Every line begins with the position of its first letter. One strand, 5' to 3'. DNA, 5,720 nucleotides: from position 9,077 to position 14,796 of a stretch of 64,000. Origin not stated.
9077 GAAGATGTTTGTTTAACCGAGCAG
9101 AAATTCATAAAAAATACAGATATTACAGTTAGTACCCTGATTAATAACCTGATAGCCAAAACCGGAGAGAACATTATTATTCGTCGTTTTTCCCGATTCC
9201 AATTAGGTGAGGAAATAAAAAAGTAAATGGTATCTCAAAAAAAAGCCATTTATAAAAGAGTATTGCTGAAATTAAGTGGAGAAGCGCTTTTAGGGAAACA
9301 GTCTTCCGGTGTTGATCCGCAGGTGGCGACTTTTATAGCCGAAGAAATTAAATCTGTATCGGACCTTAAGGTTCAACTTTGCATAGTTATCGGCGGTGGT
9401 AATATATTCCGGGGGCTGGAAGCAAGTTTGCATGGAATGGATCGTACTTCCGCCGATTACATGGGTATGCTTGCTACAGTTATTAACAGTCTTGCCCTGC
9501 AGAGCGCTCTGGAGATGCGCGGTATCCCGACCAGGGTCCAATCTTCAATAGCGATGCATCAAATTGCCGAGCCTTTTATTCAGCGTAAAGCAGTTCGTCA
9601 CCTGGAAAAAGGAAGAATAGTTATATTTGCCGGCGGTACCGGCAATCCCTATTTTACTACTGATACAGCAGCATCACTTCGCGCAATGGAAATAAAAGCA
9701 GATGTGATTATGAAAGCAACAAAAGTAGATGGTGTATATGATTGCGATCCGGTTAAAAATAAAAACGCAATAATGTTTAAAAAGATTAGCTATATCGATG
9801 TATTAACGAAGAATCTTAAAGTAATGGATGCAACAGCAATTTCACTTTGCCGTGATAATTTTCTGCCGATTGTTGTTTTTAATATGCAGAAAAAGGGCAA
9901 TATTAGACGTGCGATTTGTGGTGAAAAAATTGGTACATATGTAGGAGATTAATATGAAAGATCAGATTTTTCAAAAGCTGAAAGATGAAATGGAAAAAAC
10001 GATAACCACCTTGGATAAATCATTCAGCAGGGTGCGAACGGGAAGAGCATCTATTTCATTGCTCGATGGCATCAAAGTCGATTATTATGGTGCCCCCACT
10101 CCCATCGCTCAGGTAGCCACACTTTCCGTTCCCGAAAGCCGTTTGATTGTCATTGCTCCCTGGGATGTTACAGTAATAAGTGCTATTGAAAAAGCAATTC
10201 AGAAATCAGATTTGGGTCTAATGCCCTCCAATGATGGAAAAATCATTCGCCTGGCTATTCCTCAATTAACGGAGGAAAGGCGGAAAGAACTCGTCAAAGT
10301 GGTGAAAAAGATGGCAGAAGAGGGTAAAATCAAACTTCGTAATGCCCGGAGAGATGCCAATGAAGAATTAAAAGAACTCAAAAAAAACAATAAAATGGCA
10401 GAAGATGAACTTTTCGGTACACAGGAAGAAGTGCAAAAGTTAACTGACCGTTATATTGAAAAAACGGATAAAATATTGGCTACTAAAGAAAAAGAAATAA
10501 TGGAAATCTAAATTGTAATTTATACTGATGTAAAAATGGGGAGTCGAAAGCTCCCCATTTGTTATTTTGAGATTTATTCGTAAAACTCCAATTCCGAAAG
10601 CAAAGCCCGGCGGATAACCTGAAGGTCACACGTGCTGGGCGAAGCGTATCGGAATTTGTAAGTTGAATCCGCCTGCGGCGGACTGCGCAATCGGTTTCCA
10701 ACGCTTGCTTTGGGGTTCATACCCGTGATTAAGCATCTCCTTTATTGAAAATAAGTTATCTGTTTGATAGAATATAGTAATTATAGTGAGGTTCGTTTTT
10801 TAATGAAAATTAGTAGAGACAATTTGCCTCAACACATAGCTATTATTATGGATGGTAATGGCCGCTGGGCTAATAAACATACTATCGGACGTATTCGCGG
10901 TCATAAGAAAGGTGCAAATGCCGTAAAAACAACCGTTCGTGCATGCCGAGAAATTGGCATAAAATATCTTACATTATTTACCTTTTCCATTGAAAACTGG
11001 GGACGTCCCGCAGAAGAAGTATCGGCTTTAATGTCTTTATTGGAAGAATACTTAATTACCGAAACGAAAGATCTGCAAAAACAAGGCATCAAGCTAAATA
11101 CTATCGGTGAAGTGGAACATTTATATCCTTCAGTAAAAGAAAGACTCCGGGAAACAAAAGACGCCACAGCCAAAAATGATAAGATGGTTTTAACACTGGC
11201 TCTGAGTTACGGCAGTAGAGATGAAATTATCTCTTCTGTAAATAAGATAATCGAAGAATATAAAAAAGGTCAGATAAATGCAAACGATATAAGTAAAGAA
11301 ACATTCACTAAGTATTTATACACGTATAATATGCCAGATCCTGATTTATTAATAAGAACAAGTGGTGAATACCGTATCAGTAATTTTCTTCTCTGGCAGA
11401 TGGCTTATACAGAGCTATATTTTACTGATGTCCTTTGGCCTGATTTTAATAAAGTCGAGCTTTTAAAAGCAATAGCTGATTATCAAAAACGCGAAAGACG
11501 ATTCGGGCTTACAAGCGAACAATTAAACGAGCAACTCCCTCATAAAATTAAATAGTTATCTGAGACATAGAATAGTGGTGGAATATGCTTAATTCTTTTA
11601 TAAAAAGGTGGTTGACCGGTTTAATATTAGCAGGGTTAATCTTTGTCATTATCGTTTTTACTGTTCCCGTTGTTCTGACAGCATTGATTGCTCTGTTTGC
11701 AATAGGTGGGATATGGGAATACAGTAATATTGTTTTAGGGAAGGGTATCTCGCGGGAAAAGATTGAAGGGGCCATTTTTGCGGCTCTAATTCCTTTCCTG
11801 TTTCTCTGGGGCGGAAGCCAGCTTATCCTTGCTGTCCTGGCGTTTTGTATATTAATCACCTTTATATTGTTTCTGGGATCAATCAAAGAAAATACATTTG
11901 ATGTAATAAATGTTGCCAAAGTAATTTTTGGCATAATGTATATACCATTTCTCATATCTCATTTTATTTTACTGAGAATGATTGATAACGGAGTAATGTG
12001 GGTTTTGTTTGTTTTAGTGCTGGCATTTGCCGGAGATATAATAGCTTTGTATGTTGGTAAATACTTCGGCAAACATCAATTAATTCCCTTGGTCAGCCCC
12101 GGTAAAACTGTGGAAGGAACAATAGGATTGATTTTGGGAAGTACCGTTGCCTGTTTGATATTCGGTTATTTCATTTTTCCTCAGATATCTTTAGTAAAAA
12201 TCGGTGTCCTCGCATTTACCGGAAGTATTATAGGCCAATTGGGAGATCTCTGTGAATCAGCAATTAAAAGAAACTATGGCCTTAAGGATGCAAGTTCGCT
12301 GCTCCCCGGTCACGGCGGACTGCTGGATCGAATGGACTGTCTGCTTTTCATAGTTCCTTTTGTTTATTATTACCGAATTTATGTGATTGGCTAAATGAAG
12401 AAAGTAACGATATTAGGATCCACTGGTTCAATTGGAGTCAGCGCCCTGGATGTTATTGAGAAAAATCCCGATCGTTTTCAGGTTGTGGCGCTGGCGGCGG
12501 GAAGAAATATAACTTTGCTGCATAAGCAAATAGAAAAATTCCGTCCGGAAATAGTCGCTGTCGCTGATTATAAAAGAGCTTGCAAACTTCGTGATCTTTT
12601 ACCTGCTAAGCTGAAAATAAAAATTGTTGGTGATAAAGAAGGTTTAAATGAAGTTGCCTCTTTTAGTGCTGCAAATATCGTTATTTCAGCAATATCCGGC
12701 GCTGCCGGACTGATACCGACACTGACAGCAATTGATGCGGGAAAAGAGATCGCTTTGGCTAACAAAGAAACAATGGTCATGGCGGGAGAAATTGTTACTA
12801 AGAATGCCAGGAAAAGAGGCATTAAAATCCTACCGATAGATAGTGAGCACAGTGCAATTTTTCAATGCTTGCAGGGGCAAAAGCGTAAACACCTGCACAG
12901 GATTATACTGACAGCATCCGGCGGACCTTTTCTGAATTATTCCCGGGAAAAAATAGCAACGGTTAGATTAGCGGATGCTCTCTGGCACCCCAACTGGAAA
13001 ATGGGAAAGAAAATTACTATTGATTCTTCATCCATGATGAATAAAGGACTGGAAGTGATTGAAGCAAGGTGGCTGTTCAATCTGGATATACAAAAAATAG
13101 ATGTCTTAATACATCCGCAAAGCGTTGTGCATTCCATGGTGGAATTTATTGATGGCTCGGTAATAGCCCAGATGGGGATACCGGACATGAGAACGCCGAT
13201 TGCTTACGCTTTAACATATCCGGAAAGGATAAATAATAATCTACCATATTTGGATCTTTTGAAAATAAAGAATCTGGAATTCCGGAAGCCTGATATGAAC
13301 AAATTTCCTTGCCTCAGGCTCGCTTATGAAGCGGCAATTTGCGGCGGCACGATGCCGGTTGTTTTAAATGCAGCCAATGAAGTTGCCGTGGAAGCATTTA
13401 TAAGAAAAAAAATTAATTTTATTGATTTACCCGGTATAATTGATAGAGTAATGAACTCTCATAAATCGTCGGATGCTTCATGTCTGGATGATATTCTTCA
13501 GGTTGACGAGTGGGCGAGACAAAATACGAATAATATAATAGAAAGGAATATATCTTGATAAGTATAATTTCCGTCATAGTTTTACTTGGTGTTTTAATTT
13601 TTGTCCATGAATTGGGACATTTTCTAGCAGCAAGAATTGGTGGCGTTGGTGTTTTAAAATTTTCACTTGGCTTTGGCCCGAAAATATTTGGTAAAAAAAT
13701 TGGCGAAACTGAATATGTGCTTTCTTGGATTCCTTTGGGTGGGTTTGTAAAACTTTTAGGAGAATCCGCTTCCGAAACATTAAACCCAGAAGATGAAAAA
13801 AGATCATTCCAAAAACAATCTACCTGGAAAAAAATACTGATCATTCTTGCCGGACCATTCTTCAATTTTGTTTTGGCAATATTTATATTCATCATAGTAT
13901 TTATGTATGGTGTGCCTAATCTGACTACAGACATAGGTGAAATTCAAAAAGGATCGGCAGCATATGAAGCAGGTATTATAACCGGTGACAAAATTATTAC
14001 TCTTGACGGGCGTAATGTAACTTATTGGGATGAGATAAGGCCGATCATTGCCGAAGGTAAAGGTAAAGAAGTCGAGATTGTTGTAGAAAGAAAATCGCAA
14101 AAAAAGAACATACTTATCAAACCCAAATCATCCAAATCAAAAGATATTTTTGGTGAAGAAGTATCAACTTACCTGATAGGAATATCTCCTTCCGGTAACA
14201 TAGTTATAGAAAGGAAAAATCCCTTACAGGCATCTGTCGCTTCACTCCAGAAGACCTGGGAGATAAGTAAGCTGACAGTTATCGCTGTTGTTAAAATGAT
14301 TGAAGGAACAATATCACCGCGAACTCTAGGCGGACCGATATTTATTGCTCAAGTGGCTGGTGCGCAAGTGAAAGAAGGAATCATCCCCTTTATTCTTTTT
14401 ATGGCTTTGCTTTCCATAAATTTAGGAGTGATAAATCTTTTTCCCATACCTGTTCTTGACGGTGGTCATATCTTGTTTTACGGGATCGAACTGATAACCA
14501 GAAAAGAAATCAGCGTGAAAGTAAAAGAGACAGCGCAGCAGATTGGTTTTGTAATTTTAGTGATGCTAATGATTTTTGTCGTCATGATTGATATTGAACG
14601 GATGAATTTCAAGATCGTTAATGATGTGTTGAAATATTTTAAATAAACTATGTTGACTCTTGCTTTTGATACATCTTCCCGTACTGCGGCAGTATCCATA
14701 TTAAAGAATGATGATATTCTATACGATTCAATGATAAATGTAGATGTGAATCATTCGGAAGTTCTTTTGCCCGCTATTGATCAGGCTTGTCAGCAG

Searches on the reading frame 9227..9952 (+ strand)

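Call 59: search_protein_families(library=pfam, proteins=[window:9227-9952:+], max_evalue=0.00001)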
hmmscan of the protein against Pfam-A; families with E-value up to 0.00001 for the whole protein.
window:9227-9952:+ (241 aa): 1 family
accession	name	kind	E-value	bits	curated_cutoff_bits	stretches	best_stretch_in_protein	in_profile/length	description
PF00696.33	AA_kinase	-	1e-31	110.9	24.9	1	10-219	1-234/234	Amino acid kinase family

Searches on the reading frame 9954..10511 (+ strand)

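Call 59: search_protein_families(library=pfam, proteins=[window:9954-10511:+], max_evalue=0.00001)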
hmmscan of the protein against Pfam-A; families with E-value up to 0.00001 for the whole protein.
window:9954-10511:+ (185 aa): 1 family
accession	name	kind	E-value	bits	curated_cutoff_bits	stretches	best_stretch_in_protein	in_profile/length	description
PF01765.24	RRF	-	1.2e-67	227.3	29.7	1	21-183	2-164/164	Ribosome recycling factor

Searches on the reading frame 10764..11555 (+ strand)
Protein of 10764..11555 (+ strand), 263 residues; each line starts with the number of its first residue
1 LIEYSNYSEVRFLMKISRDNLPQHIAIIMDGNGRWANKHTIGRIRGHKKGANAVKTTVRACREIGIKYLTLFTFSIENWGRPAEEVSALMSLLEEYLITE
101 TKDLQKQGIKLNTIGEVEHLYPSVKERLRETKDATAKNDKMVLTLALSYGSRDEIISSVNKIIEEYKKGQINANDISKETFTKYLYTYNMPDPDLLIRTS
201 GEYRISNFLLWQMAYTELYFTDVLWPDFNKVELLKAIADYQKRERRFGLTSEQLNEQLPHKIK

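Call 59: search_protein_families(library=pfam, proteins=[window:10764-11555:+], max_evalue=0.00001)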
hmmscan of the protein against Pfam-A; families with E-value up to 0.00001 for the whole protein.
window:10764-11555:+ (263 aa): 1 family
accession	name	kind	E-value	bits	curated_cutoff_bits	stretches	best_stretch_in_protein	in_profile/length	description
PF01255.24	Prenyltransf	-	3.5e-88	295.3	27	1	28-248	1-219/219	Putative undecaprenyl diphosphate synthase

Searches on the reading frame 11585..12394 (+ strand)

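Call 59: search_protein_families(library=pfam, proteins=[window:11585-12394:+], max_evalue=0.00001)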
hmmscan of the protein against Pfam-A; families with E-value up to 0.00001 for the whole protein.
window:11585-12394:+ (269 aa): 1 family
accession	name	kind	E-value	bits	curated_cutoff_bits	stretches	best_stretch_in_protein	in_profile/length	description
PF01148.25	CTP_transf_1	-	7.7e-55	187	24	1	7-264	2-261/264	Cytidylyltransferase family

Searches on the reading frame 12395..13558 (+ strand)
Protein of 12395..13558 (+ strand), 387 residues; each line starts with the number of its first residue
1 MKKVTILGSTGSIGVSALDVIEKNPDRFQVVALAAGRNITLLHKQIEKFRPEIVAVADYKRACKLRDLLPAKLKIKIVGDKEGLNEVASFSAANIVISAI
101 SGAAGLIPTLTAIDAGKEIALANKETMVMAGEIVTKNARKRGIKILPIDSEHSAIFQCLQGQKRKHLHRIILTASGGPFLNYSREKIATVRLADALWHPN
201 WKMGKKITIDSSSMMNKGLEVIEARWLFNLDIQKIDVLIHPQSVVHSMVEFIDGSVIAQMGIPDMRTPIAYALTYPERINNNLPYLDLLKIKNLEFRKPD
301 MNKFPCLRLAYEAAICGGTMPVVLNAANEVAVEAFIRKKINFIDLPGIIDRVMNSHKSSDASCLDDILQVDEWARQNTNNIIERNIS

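Call 60: search_protein_families(library=pfam, proteins=[window:12395-13558:+], max_evalue=0.00001)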
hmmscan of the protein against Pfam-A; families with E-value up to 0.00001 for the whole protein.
window:12395-13558:+ (387 aa): 3 families
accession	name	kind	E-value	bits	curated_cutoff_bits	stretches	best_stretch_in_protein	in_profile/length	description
PF02670.22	DXP_reductoisom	-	1.6e-46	158.6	21.7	1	4-131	1-129/129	1-deoxy-D-xylulose 5-phosphate reductoisomerase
PF13288.12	DXPR_C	-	4.8e-45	153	27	1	260-376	1-114/115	DXP reductoisomerase C-terminal domain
PF08436.17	DXP_redisom_C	-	5.5e-40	135.8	26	1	145-228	1-84/84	1-deoxy-D-xylulose 5-phosphate reductoisomerase C-terminal domain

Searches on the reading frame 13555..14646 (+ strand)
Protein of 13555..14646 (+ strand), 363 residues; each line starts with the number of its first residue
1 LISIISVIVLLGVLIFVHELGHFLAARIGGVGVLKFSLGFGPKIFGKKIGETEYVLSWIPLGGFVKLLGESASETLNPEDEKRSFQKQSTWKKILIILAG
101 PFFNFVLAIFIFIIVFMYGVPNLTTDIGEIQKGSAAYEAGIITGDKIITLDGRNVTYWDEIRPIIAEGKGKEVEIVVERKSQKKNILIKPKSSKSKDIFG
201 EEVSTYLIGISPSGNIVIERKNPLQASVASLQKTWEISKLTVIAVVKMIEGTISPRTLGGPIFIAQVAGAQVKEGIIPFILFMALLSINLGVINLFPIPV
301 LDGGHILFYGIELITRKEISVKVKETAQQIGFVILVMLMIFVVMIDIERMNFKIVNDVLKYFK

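Call 60: search_protein_families(library=pfam, proteins=[window:13555-14646:+], max_evalue=0.00001)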
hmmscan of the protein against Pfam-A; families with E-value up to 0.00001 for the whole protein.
window:13555-14646:+ (363 aa): 2 families
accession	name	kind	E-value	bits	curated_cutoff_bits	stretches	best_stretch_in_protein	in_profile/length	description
PF02163.28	Peptidase_M50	-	2.4e-68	230.2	27.2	1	7-338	2-221/221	Peptidase family M50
PF17820.7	PDZ_6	-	2.2e-08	34.2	27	1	128-179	3-54/54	PDZ domain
